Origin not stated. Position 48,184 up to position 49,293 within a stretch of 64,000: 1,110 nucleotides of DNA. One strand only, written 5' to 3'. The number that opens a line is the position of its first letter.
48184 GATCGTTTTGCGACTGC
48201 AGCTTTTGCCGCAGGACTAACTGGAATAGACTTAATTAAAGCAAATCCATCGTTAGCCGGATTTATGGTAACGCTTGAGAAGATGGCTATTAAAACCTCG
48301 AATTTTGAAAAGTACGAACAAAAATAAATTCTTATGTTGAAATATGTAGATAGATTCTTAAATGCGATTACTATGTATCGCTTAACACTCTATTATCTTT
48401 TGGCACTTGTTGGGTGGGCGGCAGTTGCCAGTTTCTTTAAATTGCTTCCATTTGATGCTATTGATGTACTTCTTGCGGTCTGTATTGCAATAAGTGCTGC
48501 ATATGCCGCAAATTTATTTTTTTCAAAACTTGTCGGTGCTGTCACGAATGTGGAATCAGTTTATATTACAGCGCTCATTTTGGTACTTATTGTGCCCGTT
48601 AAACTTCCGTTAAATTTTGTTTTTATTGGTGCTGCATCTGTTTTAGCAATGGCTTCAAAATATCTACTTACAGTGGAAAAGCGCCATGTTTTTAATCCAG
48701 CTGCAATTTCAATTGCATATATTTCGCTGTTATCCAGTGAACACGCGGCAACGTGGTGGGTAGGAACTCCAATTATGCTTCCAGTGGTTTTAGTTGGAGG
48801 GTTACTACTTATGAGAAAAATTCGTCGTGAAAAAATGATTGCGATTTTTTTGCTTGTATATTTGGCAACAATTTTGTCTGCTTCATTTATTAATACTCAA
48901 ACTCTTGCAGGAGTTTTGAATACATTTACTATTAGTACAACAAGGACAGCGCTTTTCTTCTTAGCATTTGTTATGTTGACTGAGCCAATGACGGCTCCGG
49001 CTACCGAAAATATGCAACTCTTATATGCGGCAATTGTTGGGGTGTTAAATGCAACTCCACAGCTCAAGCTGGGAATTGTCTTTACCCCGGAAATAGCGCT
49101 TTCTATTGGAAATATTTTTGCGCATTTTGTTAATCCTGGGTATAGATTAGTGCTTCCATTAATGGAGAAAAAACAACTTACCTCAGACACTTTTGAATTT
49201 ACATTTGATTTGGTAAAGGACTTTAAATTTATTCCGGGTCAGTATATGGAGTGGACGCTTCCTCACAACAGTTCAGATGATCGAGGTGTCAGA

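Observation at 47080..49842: Compact flavinylation-dependent candidate transmembrane electron-transfer system: FMN-binding protein, ApbE, and a membrane-domain/FNR-like fusion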

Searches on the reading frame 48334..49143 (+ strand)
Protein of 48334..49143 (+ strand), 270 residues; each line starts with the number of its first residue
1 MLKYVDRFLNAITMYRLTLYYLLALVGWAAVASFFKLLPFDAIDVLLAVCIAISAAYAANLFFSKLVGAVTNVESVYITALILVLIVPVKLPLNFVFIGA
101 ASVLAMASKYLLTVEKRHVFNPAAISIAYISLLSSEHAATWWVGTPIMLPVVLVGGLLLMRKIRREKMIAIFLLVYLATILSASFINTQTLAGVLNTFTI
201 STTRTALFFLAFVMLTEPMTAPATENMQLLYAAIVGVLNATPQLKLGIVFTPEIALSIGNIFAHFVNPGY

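Call 26: search_solved_structures(query=window:48334-49143:+, max_evalue=1, show_alignments=4)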
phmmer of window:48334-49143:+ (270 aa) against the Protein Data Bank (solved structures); distinct sequences matched with E-value up to 1: 1.
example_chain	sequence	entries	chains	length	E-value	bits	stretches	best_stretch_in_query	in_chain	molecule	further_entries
8ahx_D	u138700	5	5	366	0.0099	19.3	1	151-238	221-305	Ion-translocating oxidoreductase complex subunit D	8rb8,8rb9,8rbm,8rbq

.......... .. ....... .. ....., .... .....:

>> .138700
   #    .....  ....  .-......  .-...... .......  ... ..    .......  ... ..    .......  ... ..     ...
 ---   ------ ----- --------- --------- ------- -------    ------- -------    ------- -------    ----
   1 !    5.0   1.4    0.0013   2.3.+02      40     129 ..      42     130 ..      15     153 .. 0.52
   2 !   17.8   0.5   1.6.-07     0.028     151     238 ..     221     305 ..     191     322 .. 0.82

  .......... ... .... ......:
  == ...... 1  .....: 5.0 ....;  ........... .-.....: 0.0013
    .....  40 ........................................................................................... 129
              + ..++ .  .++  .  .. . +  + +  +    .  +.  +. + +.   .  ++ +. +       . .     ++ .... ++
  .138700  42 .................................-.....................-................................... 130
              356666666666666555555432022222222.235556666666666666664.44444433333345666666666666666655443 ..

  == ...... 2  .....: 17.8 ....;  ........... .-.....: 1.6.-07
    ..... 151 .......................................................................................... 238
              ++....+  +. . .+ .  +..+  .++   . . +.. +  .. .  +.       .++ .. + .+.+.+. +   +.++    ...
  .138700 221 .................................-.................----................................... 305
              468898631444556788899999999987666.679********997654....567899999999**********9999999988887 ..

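Call 46: search_solved_structures(query=A2, max_evalue=1, show_alignments=5)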
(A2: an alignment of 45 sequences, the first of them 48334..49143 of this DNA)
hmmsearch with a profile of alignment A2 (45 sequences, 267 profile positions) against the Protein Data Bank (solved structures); distinct sequences matched with E-value up to 1: 4.
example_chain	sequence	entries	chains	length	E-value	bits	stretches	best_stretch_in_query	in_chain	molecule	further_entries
8ahx_D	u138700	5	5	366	6.7e-05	25.6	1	151-257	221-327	Ion-translocating oxidoreductase complex subunit D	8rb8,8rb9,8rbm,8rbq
7xk3_B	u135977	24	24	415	0.00038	23.1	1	148-260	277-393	Na(+)-translocating NADH-quinone reductase subunit B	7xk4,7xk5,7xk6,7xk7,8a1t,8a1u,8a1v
9ud3_B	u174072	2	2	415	0.00038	23.1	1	148-260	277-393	Na(+)-translocating NADH-quinone reductase subunit B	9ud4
9lrr_B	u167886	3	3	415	0.00039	23.1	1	148-260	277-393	Na(+)-translocating NADH-quinone reductase subunit B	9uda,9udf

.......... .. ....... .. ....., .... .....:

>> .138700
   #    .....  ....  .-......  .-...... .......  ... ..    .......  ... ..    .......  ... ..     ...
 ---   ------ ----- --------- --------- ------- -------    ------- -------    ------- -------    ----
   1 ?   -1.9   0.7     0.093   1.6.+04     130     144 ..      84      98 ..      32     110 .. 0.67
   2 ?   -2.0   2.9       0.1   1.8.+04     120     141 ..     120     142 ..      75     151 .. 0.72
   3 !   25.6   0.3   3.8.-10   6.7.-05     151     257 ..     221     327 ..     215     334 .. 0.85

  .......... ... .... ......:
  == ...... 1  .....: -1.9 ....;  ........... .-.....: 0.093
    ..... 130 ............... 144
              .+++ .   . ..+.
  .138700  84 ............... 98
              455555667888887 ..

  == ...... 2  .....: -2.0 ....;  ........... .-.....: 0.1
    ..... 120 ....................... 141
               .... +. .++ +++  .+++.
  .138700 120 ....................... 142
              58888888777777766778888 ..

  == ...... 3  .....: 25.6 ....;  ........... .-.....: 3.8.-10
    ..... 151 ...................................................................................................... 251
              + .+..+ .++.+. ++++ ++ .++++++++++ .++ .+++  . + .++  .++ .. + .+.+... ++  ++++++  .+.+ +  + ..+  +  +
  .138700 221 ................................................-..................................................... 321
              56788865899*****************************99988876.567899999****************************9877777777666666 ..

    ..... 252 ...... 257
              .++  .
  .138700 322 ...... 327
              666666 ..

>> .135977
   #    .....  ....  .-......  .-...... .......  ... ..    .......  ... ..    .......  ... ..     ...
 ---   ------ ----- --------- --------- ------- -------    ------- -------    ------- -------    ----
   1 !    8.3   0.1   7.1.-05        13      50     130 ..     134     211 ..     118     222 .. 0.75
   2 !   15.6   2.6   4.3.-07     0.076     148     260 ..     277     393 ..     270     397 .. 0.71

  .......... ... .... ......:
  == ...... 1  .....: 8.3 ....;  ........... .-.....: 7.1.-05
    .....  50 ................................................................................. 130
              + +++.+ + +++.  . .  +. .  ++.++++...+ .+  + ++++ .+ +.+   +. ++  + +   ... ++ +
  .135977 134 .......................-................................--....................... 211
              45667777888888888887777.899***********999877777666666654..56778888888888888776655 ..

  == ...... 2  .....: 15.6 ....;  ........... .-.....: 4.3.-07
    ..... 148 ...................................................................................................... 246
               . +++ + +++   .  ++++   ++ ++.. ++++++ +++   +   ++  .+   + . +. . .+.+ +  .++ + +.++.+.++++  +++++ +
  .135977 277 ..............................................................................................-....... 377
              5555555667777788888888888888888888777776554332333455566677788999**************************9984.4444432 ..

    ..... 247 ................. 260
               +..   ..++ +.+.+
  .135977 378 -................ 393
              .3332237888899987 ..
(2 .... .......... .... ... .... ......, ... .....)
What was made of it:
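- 48334..49131 (+): RnfD/NqrB-fold membrane domain of the fusion protein (aa 1-266, about 10 TM helices). It has no covalent-FMN motif. Call 46: profile against RnfD E=6.7e-5 and NqrB E=3.8e-4.
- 48745..48759 (+): A-A-T-W-W loop (aa 138-142), predicted to face outside. It is the shortened remnant of the NqrB/RnfD loop that carries the flavinylated Thr. Call 46: NqrB residues 212-276, which include Thr236, correspond to only about 17 residues (131-147) here.
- Checked: HVFNPA and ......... align to RnfD PFNPAM and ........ (calls 26, 46).
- The cofactors inside the membrane domain are unknown, and the loop that binds FMN in NqrB/RnfD is largely deleted (call 46).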

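Call 52: search_protein_representatives(protein=window:48334-49143:+)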
Query: 270 residues. Proteins with E-value up to 0.001 (for the whole library): 1387; up to 1e-10: 695; up to 1e-30: 250. The best 150 are listed.
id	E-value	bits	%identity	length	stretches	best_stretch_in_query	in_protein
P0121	2.7e-86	306.0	59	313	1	1-270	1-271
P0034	2.2e-81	290.0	56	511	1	1-270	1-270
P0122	9.0e-63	229.0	47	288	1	4-268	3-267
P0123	3.1e-59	217.5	45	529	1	4-269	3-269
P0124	4.7e-58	213.6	43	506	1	1-270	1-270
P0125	7.8e-58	212.9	45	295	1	1-268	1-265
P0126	1.3e-57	212.1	49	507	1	2-264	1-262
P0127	6.2e-57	209.9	43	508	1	3-268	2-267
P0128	1.8e-56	208.4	44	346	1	1-268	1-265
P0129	4.1e-55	204.0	44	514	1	4-270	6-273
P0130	1.4e-54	202.2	43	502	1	6-268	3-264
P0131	4.6e-54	200.5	47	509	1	2-267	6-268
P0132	1.5e-52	195.6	55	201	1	4-187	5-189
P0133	9.9e-52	192.9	44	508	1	2-268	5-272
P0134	2.9e-51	191.4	43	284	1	1-268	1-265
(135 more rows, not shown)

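Call 76: find_related_loci(query=A2, collection=metagenome_contigs, flank=4000)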
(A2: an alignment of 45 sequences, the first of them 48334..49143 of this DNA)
Query A2 (270 aa) in metagenome_contigs; peptide patterns used: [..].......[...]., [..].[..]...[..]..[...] (x = any residue, [..] = any of these).
600 stretches matched a pattern (row limit reached: there are more); 575 encode a relative of the query (tblastn E <= 1e-3); the best 80 are kept; 80 distinct loci.
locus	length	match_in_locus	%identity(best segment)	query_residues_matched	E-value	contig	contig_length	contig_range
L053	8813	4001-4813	59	1-270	1e-100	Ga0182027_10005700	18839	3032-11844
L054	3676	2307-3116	52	2-270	9e-87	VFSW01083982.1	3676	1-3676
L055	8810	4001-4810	51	2-270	1e-85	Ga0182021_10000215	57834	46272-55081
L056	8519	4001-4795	52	5-268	4e-83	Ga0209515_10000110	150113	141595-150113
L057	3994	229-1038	51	2-270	2e-83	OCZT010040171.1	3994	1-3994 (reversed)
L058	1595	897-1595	55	2-234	6e-85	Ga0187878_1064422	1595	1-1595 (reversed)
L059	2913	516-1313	53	5-270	2e-81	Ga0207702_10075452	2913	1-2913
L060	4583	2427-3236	44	2-270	3e-73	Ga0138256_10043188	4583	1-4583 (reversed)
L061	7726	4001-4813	47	1-270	1e-70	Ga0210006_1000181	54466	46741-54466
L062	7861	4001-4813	47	1-270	1e-70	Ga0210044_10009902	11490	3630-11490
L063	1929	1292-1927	55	1-212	8e-73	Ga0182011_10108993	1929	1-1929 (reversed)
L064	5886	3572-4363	46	2-268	1e-65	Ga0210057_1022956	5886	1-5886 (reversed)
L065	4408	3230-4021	44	2-268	2e-64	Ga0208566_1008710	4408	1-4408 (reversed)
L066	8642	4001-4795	44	1-268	4e-64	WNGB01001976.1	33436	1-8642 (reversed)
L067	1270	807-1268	68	1-154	6e-68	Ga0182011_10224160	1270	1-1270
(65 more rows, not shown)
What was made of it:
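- Tried and rejected: It enlarged the sample more than it diversified it (call 76).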
